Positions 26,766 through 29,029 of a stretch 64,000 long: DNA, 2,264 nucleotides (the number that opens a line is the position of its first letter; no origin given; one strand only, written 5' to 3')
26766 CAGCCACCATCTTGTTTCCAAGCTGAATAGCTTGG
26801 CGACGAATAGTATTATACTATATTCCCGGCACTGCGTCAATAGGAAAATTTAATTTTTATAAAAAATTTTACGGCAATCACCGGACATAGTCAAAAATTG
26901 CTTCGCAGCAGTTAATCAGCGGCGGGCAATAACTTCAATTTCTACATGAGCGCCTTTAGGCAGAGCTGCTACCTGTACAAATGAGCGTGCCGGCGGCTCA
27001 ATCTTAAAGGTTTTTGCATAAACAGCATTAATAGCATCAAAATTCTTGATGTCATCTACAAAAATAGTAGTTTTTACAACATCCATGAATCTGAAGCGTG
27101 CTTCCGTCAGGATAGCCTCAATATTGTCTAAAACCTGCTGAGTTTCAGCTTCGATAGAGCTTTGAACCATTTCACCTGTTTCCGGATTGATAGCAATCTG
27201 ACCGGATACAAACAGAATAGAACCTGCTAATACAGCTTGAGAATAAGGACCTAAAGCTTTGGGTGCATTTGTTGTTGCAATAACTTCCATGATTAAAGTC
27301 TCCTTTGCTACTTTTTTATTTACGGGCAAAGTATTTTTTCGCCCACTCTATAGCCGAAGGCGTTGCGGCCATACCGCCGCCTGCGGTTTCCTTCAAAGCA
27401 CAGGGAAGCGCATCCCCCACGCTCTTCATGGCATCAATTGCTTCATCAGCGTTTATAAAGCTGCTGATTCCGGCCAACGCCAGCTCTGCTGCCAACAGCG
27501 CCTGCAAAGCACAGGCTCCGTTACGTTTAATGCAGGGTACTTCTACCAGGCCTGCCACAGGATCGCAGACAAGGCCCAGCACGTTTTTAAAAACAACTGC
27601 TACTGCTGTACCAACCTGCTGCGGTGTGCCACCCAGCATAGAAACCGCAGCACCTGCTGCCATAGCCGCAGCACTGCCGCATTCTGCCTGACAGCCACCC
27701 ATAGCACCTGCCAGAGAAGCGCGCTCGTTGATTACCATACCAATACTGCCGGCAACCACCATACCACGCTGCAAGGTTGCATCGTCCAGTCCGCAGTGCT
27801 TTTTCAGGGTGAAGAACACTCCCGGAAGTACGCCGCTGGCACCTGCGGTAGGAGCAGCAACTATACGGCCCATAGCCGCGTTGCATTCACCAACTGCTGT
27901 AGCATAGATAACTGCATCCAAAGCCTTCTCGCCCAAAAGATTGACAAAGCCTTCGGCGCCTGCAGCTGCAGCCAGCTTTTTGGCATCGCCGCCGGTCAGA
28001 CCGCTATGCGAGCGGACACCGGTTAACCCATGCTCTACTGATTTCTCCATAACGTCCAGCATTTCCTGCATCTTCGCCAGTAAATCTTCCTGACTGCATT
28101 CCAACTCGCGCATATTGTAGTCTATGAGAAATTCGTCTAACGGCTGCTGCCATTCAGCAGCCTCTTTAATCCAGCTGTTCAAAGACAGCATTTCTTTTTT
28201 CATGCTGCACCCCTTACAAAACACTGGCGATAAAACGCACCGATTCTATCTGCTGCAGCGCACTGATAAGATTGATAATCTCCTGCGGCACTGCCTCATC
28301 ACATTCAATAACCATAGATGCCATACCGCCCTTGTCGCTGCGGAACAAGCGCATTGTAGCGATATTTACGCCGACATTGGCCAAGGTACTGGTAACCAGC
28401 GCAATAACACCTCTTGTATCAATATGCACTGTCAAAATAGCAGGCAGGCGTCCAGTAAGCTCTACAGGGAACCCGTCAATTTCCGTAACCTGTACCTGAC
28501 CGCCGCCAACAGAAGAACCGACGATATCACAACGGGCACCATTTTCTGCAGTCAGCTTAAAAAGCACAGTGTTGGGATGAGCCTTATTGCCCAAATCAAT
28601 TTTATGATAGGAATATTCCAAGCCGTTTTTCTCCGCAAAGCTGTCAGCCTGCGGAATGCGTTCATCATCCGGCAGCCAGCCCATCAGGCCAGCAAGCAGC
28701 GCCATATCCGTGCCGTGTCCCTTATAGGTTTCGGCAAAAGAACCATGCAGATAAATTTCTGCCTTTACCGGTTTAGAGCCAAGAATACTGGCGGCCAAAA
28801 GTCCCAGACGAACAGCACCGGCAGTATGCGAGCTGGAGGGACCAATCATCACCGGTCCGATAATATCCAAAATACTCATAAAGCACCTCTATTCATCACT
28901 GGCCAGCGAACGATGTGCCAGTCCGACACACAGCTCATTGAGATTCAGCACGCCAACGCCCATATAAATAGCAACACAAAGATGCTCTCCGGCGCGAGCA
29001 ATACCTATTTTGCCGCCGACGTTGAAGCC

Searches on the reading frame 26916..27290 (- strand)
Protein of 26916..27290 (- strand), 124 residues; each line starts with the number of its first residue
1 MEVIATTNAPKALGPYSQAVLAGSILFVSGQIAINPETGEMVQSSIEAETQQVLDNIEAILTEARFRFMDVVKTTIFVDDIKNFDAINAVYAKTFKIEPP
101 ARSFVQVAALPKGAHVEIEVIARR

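Call 3: search_protein_families(library=pfam, proteins=[window:26916-27290:-], max_evalue=0.01)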
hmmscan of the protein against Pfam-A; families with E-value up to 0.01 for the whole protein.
window:26916-27290:- (124 aa): 1 family
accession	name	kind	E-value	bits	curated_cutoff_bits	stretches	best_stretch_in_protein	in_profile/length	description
PF01042.26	Ribonuc_L-PSP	-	6.9e-42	142.7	27.3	1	6-123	1-120/121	Endoribonuclease L-PSP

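Call 6: search_protein_families(library=ncbifam, proteins=[window:26916-27290:-], max_evalue=0.001)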
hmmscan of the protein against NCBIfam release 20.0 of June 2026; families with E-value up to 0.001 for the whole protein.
window:26916-27290:- (124 aa): 3 families
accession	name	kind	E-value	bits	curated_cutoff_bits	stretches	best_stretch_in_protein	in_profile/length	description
TIGR00004.1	TIGR00004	subfamily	1.9e-49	167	106.25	1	1-123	1-124/125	Rid family detoxifying hydrolase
NF008490.0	PRK11401.1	equivalog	5.3e-29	100.7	222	1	3-124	4-127/129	enamine/imine deaminase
TIGR03610.1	RutC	equivalog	3.1e-20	72.6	169.1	1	2-122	4-124/127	pyrimidine utilization protein C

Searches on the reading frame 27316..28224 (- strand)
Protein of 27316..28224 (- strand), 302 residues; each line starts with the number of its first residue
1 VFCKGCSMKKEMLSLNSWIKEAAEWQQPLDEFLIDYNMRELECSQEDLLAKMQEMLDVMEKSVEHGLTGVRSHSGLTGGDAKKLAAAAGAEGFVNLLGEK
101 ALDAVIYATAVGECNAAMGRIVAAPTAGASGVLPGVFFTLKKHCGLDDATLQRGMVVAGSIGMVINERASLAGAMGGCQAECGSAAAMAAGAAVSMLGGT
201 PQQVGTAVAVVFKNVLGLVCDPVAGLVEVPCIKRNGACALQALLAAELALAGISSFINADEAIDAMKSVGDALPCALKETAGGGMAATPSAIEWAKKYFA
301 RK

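Call 3: search_protein_families(library=pfam, proteins=[window:27316-28224:-], max_evalue=0.01)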
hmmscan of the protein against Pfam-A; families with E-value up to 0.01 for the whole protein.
window:27316-28224:- (302 aa): 1 family
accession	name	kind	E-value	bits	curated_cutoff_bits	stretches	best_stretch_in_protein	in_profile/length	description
PF03313.21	SDH_alpha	-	2.6e-73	247.3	26.4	1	37-286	14-260/260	Serine dehydratase alpha chain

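Call 6: search_protein_families(library=ncbifam, proteins=[window:27316-28224:-], max_evalue=0.001)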
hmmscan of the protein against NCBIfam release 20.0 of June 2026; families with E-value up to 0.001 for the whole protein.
window:27316-28224:- (302 aa): 4 families
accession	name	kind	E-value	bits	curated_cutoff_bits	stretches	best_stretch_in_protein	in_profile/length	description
TIGR00718.1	sda_alpha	equivalog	3.5e-86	289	243.2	1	24-300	14-288/300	L-serine ammonia-lyase, iron-sulfur-dependent, subunit alpha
TIGR00720.1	sda_mono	equivalog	2.7e-51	174.9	345.1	1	44-287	200-448/450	L-serine ammonia-lyase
NF011614.0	PRK15040.1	equivalog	3.2e-37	128.6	873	1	106-286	266-448/454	L-serine ammonia-lyase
NF011598.0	PRK15023.1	equivalog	4.3e-33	114.9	942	1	106-286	266-448/454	L-serine ammonia-lyase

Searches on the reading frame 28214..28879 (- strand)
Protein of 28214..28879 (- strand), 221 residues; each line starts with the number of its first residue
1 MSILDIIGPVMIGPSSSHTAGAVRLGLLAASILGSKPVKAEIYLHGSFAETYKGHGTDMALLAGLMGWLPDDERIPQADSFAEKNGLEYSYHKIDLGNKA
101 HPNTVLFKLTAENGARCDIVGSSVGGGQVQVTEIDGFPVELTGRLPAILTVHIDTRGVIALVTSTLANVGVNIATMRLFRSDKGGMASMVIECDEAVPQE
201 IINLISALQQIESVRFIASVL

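Call 3: search_protein_families(library=pfam, proteins=[window:28214-28879:-], max_evalue=0.01)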
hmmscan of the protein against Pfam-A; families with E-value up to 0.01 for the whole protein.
window:28214-28879:- (221 aa): 4 families
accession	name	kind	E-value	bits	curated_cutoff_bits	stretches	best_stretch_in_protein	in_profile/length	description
PF03315.21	SDH_beta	-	7e-16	59.4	26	1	2-130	1-151/155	Serine dehydratase beta chain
PF01842.31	ACT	-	3.9e-07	30.2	27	1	150-208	6-64/66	ACT domain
PF22629.2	ACT_AHAS_ss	-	0.00029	21.4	27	1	151-211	4-62/67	AHAS small subunit-like ACT domain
PF13291.12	ACT_4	-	0.0038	18.3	27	1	151-214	12-75/80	ACT domain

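Call 6: search_protein_families(library=ncbifam, proteins=[window:28214-28879:-], max_evalue=0.001)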
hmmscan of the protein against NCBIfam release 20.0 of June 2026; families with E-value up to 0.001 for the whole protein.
window:28214-28879:- (221 aa): 6 families
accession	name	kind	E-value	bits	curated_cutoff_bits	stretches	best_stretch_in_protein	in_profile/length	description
TIGR00719.1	sda_beta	equivalog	1.9e-64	217.2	161.2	1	2-202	5-205/208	L-serine ammonia-lyase, iron-sulfur-dependent subunit beta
TIGR01327.1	PGDH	equivalog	1.4e-23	83.4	454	1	22-217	330-523/525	phosphoglycerate dehydrogenase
TIGR00720.1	sda_mono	equivalog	8.5e-12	44.7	345.1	1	2-84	2-88/450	L-serine ammonia-lyase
NF011614.0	PRK15040.1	equivalog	2.6e-07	30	873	1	3-84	4-89/454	L-serine ammonia-lyase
NF011598.0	PRK15023.1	equivalog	6.6e-05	22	942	1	2-72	3-77/454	L-serine ammonia-lyase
NF006352.0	PRK08577.1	equivalog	6.8e-05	22.9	140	1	132-217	42-129/136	hypothetical protein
